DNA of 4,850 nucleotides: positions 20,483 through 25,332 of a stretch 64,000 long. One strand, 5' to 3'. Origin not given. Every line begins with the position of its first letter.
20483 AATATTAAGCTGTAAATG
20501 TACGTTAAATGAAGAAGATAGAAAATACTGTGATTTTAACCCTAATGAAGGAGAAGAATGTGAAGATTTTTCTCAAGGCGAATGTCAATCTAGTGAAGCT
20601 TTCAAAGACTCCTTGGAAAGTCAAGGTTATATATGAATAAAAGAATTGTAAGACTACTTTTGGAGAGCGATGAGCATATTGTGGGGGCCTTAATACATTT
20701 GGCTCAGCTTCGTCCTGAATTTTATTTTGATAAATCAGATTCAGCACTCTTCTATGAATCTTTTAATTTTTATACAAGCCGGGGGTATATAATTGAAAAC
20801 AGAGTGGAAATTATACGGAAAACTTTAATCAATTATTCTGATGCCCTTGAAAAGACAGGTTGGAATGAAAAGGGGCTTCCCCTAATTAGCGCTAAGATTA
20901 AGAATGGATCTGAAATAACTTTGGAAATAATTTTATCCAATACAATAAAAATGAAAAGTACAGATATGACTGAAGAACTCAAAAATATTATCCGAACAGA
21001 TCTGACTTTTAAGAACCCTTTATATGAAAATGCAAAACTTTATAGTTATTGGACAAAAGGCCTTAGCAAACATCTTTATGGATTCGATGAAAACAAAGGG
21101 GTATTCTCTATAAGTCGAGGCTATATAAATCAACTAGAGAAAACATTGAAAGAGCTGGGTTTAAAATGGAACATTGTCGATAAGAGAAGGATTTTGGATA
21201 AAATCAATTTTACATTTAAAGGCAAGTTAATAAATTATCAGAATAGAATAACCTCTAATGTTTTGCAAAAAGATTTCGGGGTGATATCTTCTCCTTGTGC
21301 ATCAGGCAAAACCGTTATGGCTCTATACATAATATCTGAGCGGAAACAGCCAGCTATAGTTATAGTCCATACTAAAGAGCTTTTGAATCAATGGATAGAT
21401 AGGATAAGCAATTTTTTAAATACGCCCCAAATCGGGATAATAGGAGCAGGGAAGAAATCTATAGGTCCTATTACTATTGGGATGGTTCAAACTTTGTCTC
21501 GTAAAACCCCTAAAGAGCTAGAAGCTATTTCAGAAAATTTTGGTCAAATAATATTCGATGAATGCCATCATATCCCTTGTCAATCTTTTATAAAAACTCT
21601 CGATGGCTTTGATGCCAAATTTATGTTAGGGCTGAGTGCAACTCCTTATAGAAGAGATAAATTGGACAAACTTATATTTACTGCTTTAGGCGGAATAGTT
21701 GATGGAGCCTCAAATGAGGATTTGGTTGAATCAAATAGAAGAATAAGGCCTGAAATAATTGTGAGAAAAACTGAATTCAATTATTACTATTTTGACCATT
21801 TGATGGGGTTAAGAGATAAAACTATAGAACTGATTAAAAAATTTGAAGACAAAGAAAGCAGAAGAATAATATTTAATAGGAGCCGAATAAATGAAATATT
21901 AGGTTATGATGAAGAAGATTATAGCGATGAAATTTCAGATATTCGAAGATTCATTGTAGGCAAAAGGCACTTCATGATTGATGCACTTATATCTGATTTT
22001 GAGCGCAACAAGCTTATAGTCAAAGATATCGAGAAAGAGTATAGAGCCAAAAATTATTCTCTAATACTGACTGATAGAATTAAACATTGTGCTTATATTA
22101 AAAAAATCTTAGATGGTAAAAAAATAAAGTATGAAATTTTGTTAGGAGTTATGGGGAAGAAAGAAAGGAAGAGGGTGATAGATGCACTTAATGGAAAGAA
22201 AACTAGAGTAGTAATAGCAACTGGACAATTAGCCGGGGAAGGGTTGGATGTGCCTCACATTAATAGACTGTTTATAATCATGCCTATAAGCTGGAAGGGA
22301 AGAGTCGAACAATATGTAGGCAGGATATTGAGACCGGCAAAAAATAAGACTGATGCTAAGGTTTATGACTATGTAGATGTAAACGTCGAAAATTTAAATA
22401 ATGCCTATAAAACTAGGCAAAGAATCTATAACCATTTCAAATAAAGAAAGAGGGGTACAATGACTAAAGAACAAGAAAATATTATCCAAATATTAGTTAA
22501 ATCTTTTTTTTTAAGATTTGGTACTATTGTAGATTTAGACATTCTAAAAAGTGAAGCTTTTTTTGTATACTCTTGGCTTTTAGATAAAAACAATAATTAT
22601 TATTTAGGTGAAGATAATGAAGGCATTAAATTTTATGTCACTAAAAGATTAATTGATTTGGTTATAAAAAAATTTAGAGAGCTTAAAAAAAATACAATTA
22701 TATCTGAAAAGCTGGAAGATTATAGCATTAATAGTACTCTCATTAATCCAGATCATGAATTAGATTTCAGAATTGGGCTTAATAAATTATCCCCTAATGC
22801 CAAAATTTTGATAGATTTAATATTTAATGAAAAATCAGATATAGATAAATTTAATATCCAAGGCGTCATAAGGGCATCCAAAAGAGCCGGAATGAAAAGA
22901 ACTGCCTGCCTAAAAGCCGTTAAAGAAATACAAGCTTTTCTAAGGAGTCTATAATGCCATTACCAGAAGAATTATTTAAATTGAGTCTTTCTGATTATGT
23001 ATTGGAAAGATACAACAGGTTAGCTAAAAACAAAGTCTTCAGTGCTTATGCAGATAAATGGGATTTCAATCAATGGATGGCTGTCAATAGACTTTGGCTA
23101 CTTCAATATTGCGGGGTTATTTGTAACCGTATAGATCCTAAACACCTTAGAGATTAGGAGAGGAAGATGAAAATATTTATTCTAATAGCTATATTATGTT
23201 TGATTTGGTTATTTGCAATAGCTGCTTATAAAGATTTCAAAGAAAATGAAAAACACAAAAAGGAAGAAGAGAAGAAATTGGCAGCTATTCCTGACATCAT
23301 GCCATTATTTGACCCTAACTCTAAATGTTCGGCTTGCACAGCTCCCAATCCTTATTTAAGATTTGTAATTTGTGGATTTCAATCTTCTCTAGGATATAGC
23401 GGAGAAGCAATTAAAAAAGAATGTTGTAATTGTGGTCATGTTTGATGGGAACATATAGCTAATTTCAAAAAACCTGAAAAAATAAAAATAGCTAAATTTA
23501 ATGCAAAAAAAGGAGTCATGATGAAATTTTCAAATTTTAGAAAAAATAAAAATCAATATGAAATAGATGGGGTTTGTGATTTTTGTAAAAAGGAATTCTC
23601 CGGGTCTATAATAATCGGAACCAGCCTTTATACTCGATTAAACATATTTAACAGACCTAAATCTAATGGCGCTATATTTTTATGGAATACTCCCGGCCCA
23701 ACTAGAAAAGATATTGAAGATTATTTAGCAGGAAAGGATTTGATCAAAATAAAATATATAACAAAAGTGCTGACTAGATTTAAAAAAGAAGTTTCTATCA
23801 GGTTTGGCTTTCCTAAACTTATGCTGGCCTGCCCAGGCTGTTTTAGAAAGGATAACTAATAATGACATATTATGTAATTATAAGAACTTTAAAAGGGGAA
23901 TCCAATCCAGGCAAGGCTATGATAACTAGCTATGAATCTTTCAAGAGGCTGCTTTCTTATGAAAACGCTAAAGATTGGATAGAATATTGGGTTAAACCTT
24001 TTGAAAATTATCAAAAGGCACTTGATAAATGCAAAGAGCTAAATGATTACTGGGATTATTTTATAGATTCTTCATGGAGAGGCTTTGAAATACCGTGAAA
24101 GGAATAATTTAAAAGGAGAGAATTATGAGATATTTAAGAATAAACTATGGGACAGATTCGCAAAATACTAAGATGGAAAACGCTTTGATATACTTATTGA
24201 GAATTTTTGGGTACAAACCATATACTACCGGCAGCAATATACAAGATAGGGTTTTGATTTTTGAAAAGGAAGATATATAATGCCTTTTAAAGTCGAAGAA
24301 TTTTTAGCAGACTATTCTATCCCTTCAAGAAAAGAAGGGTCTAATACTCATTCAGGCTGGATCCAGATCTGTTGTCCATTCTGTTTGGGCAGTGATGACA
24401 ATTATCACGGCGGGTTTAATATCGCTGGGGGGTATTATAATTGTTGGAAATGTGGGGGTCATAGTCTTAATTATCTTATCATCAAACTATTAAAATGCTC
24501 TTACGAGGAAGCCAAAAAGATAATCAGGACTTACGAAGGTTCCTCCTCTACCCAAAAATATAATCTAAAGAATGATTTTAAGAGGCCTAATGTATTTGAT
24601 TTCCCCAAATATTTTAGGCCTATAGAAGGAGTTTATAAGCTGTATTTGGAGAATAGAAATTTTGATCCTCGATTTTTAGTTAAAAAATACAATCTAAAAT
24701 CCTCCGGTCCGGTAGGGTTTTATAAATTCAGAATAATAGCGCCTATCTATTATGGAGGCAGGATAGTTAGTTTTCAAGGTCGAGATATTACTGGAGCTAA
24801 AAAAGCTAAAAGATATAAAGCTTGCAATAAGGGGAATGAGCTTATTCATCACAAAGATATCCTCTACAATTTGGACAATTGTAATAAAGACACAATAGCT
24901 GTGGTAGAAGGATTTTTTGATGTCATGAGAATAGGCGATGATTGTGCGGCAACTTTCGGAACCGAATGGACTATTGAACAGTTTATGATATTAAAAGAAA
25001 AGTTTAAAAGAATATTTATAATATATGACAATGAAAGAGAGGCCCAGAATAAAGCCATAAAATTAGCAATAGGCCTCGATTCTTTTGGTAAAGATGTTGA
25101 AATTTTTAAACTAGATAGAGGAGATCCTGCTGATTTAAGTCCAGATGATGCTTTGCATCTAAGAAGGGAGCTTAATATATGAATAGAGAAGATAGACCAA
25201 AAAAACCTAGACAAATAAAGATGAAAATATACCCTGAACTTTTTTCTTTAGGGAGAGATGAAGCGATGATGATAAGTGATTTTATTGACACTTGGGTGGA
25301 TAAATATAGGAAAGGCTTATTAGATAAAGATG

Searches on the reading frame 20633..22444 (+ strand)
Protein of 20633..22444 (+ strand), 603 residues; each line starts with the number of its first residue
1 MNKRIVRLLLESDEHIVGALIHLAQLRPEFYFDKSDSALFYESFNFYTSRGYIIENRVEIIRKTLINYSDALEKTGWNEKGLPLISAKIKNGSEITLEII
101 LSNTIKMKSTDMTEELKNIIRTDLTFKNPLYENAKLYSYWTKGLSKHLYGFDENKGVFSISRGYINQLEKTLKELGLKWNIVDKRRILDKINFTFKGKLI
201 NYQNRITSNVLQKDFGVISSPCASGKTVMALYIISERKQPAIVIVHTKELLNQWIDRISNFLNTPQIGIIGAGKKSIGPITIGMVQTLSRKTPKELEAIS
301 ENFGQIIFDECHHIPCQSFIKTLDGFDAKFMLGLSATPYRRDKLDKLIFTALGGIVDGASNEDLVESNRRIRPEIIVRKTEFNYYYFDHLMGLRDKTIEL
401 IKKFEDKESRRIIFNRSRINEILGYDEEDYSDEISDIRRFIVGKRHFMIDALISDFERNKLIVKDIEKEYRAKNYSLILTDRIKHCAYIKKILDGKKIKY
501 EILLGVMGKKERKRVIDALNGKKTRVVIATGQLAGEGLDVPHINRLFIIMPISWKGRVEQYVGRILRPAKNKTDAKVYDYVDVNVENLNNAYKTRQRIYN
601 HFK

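Call 9: search_protein_families(library=pfam, proteins=[window:20633-22444:+], max_evalue=0.1)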
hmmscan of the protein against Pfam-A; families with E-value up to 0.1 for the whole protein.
window:20633-22444:+ (603 aa): 7 families
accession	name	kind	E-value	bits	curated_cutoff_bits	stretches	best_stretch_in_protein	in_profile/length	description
PF04851.21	ResIII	-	7e-26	91.5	22.5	1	198-340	3-164/164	Type III restriction enzyme, res subunit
PF00271.37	Helicase_C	-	3e-11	44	23.5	1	471-567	13-108/110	Helicase conserved C-terminal domain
PF00270.35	DEAD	-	2.1e-10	41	26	1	202-339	3-161/167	DEAD/DEAH box helicase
PF21090.3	P-loop_SecA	-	1.9e-05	24.8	27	1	457-540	17-97/205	SecA P-loop domain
PF00176.29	SNF2-rel_dom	-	0.00022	20.9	24.9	1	219-342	23-167/290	SNF2-related domain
PF16203.11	ERCC3_RAD25_C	-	0.0008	19.2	27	1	496-591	78-178/248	ERCC3/RAD25/XPB C-terminal helicase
PF18095.7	PAS_12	-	0.0014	18.7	22.6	1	392-465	50-123/153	UPF0242 C-terminal PAS-like domain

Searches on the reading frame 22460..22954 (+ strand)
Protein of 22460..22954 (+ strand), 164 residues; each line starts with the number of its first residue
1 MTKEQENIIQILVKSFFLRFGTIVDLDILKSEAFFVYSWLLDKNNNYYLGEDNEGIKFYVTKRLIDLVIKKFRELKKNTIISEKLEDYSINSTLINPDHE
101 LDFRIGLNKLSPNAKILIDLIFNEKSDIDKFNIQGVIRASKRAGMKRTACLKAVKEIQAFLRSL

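Call 8: search_protein_families(library=pfam, proteins=[window:22460-22954:+], max_evalue=0.1)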
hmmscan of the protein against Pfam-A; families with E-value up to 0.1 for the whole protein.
window:22460-22954:+ (164 aa): 2 families
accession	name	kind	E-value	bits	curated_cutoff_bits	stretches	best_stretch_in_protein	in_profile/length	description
PF02588.21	YitT_membrane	-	0.07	12.9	24.3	0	56-87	168-199/205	Uncharacterised 5xTM membrane BCR, YitT family COG1284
PF12491.13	ApoB100_C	-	0.073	13.5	27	0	61-73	24-36/57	Apolipoprotein B100 C terminal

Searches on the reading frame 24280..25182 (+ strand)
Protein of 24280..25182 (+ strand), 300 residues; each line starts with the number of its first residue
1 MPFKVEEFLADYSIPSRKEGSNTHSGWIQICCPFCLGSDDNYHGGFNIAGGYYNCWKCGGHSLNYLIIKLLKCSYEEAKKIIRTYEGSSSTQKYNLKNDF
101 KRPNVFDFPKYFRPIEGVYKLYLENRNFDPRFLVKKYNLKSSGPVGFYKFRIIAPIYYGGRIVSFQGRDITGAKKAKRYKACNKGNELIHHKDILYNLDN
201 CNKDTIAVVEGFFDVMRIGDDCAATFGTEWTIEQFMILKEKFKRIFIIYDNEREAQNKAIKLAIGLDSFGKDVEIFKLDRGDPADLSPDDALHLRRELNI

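Call 8: search_protein_families(library=pfam, proteins=[window:24280-25182:+], max_evalue=0.1)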
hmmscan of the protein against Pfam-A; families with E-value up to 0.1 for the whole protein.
window:24280-25182:+ (300 aa): 4 families
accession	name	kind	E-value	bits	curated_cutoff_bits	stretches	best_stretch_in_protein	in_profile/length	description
PF13155.12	Toprim_2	-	4.5e-05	24.2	22.1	1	208-281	2-81/88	Toprim-like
PF08275.17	DNAG_N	-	0.00032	21.2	26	1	122-200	46-126/128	DNA primase catalytic core, N-terminal domain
PF01751.28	Toprim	-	0.0025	18.4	23.1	1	207-276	3-94/96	Toprim domain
PF04847.18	Calcipressin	-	0.049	13.8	23.5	1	229-278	20-69/186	Calcipressin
